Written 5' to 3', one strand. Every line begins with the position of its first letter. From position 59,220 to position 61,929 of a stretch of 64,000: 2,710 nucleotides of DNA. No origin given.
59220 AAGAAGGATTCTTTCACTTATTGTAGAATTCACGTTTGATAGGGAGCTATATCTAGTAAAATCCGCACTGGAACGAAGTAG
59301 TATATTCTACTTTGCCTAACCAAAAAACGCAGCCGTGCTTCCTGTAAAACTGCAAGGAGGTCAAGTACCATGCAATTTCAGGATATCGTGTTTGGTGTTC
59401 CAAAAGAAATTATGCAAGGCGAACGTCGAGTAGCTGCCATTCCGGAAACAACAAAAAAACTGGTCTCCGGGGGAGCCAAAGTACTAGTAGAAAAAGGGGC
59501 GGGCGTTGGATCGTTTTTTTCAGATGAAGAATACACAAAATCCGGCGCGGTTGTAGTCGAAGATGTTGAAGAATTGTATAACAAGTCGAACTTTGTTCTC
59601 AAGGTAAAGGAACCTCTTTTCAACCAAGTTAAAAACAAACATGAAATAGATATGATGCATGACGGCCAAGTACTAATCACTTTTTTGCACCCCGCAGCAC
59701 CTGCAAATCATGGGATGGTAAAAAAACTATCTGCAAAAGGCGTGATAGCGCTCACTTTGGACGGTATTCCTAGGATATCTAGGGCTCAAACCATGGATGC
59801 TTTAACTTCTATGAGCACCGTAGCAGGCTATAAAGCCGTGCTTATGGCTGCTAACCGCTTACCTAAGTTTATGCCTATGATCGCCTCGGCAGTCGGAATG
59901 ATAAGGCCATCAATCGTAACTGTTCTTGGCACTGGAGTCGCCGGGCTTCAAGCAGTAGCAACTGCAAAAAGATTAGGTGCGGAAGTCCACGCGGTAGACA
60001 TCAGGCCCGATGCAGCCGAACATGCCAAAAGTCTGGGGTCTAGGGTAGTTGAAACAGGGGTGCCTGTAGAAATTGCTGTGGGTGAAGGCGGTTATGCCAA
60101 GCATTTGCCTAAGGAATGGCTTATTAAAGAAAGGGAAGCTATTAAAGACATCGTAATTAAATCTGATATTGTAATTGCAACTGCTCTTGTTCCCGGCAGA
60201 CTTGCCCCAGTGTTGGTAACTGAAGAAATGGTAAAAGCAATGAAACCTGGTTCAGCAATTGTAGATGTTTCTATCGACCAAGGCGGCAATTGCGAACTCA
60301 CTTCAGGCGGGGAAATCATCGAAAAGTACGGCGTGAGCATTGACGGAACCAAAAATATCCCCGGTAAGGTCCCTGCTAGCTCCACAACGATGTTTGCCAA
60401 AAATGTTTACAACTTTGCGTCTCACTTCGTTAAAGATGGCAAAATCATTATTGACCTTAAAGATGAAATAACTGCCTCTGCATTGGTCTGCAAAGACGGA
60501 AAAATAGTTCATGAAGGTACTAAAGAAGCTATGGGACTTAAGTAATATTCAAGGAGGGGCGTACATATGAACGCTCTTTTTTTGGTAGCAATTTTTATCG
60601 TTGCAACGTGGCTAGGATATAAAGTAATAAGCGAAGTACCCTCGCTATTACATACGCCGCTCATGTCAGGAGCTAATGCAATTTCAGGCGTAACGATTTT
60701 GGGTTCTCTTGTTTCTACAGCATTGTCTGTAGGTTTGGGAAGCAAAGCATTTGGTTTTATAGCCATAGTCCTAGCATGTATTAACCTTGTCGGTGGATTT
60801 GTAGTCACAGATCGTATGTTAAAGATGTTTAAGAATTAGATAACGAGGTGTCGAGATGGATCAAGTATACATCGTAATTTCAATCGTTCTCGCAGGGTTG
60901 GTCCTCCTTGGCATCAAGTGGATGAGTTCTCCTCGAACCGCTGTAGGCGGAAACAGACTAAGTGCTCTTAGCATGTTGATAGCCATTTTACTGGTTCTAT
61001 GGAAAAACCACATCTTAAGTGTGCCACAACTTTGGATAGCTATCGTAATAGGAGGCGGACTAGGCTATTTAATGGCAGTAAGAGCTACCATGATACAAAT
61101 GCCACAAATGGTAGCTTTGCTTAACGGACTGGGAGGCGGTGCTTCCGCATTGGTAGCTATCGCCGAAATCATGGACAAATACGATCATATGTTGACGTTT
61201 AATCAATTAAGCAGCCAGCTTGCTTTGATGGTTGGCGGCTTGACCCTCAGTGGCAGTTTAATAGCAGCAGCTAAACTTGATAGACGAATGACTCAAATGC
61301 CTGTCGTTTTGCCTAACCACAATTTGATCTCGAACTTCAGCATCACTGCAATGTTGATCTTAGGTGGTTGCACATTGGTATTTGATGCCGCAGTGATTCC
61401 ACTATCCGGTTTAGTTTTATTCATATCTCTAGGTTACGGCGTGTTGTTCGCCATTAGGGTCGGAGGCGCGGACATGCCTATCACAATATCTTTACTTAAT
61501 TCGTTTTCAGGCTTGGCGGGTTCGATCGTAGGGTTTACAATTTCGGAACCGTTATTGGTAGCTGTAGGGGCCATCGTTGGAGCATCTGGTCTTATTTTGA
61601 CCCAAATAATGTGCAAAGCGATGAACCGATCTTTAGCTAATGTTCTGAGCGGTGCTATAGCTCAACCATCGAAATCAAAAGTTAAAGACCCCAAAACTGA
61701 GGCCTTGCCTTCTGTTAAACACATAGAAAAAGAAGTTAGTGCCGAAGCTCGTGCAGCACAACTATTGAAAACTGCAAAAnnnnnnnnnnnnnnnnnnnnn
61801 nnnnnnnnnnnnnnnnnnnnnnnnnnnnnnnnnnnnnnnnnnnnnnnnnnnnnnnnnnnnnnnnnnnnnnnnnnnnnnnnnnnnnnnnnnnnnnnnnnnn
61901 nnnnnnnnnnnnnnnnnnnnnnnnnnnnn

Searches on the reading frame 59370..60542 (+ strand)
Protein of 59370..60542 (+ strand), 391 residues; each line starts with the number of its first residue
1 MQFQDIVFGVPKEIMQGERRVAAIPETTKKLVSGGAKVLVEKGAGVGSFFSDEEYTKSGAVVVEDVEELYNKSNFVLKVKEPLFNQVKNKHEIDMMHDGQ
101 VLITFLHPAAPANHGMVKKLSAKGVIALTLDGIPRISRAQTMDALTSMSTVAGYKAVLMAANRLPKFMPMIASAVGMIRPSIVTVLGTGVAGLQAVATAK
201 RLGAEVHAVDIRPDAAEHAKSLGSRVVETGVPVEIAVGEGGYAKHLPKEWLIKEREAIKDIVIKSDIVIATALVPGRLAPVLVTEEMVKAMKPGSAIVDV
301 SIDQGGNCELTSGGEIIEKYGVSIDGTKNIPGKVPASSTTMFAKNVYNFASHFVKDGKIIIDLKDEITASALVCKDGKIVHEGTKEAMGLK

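Call 5: search_protein_families(library=pfam, proteins=[window:59370-60542:+], max_evalue=0.01)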
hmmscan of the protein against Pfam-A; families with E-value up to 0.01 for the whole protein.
window:59370-60542:+ (391 aa): 4 families
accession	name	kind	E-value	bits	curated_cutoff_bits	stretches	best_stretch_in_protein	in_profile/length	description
PF01262.27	AlaDh_PNT_C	-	2.1e-61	207.5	23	1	156-382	1-214/214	Alanine dehydrogenase/PNT, C-terminal domain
PF05222.21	AlaDh_PNT_N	-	1.7e-43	148.5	30.4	1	9-152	1-136/136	Alanine dehydrogenase/PNT, N-terminal domain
PF02826.25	2-Hacid_dh_C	-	0.00011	22.1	25.1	0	180-227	36-83/178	D-isomer specific 2-hydroxyacid dehydrogenase, NAD binding domain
PF00107.32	ADH_zinc_N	-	0.00014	22.3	31.8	1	192-226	3-37/129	Zinc-binding dehydrogenase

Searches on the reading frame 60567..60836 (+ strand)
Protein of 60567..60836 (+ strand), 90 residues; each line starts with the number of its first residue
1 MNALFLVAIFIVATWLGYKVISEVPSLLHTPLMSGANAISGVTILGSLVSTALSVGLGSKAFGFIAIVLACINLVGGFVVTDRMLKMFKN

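Call 5: search_protein_families(library=pfam, proteins=[window:60567-60836:+], max_evalue=0.01)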
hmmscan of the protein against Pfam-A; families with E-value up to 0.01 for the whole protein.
window:60567-60836:+ (90 aa): 1 family
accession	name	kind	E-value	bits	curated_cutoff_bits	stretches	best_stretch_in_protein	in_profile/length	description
PF12769.12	PNTB_4TM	-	1.5e-31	109.1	26.2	1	7-89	2-84/85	4TM region of pyridine nucleotide transhydrogenase, mitoch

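Call 59: search_solved_structures(query=window:60567-60836:+, max_evalue=0.001, show_alignments=1)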
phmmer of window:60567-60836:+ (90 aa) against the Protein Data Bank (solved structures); distinct sequences matched with E-value up to 0.001: 7.
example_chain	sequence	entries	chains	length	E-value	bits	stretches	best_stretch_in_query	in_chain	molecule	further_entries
9hjx_A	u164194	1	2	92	5.2e-19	71.5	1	8-89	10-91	proton-translocating NAD(P)(+) transhydrogenase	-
4o93_A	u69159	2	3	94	6.5e-19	71.2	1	8-89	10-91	NAD(P) transhydrogenase subunit alpha 2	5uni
4o9p_C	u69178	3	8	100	6.8e-19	71.1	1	8-89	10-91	NAD(P) transhydrogenase subunit alpha 2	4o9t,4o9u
9uuy_C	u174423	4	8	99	7.5e-18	67.8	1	8-90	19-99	NAD(P) transhydrogenase subunit alpha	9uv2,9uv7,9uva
9l76_B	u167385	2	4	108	3.5e-17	65.7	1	8-89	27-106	NAD(P) transhydrogenase subunit alpha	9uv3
6qti_A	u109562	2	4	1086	1.5e-10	44.6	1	6-89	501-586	Nicotinamide nucleotide transhydrogenase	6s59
6que_A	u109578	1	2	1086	1.5e-10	44.6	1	6-89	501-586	Nicotinamide nucleotide transhydrogenase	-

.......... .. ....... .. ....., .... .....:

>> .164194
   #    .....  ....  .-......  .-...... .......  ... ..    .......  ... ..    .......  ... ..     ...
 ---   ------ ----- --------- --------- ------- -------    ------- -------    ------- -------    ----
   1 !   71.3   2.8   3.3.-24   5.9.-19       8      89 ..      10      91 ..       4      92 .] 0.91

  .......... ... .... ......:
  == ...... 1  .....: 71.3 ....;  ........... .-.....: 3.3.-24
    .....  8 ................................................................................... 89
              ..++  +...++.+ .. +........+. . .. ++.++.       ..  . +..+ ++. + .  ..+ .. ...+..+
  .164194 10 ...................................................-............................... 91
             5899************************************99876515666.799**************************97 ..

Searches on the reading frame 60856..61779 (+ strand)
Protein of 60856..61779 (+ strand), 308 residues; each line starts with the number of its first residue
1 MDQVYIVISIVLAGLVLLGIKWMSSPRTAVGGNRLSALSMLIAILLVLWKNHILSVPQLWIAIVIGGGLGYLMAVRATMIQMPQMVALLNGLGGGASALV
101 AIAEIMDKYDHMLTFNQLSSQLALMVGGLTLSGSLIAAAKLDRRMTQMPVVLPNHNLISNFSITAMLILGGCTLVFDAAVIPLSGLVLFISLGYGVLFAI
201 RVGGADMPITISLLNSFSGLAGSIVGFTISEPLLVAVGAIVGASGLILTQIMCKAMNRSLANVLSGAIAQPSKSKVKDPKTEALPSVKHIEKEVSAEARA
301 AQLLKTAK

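Call 57: find_related_loci(query=window:60856-61779:+, collection=metagenome_contigs, flank=4000)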
Query window:60856-61779:+ (308 aa) in metagenome_contigs; peptide patterns used: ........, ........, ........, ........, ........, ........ (x = any residue, [..] = any of these).
600 stretches matched a pattern (row limit reached: there are more); 544 encode a relative of the query (tblastn E <= 1e-3); the best 80 are kept; 80 distinct loci.
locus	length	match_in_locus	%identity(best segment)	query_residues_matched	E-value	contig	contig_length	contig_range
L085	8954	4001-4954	72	1-308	1e-143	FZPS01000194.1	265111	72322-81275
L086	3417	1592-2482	75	1-296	4e-144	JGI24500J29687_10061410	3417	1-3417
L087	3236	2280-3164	72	1-303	1e-140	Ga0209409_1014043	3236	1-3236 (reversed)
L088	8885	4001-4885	72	1-303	7e-135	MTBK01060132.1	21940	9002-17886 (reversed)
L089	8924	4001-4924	73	1-299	6e-133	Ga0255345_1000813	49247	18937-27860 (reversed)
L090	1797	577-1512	75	1-308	4e-142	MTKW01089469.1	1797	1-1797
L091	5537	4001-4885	72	1-303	7e-135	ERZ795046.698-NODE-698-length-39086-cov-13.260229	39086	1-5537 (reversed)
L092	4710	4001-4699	65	1-274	3e-100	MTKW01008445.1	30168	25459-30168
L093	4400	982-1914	55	5-308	1e-99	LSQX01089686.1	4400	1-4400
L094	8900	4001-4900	57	4-308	1e-95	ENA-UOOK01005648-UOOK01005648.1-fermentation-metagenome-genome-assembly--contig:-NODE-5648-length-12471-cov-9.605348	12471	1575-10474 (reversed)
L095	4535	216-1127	55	5-308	6e-91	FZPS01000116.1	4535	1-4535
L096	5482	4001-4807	55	1-266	1e-80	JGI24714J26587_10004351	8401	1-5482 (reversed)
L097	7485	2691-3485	54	19-282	7e-78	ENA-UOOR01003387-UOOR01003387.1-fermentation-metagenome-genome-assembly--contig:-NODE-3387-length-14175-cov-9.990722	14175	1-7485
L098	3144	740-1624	49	17-299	1e-76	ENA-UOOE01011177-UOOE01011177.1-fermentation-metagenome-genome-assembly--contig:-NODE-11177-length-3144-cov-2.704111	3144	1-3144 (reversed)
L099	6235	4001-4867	48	10-286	9e-71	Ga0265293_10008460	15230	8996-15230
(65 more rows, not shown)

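Call 60: search_solved_structures(query=window:60856-61779:+, max_evalue=0.001, show_alignments=2)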
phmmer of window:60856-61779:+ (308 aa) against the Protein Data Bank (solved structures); distinct sequences matched with E-value up to 0.001: 7.
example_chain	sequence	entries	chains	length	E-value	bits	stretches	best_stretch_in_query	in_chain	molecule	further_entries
4o9p_D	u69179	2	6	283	1.4e-37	132.8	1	10-269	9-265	NAD(P) transhydrogenase subunit beta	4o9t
4o9u_B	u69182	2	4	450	2.1e-37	132.2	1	10-270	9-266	NAD(P) transhydrogenase subunit beta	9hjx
4o93_B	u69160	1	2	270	1e-35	126.7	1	10-260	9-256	NAD(P) transhydrogenase subunit beta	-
9l76_C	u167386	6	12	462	1.3e-35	126.4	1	10-279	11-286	NAD(P) transhydrogenase subunit beta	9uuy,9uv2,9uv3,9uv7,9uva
5uni_B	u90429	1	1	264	2.2e-35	125.6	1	10-260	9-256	NAD(P) transhydrogenase subunit beta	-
6qti_A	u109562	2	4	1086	9.5e-30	107.1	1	21-273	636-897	Nicotinamide nucleotide transhydrogenase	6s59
6que_A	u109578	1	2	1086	9.5e-30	107.1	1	21-273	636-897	Nicotinamide nucleotide transhydrogenase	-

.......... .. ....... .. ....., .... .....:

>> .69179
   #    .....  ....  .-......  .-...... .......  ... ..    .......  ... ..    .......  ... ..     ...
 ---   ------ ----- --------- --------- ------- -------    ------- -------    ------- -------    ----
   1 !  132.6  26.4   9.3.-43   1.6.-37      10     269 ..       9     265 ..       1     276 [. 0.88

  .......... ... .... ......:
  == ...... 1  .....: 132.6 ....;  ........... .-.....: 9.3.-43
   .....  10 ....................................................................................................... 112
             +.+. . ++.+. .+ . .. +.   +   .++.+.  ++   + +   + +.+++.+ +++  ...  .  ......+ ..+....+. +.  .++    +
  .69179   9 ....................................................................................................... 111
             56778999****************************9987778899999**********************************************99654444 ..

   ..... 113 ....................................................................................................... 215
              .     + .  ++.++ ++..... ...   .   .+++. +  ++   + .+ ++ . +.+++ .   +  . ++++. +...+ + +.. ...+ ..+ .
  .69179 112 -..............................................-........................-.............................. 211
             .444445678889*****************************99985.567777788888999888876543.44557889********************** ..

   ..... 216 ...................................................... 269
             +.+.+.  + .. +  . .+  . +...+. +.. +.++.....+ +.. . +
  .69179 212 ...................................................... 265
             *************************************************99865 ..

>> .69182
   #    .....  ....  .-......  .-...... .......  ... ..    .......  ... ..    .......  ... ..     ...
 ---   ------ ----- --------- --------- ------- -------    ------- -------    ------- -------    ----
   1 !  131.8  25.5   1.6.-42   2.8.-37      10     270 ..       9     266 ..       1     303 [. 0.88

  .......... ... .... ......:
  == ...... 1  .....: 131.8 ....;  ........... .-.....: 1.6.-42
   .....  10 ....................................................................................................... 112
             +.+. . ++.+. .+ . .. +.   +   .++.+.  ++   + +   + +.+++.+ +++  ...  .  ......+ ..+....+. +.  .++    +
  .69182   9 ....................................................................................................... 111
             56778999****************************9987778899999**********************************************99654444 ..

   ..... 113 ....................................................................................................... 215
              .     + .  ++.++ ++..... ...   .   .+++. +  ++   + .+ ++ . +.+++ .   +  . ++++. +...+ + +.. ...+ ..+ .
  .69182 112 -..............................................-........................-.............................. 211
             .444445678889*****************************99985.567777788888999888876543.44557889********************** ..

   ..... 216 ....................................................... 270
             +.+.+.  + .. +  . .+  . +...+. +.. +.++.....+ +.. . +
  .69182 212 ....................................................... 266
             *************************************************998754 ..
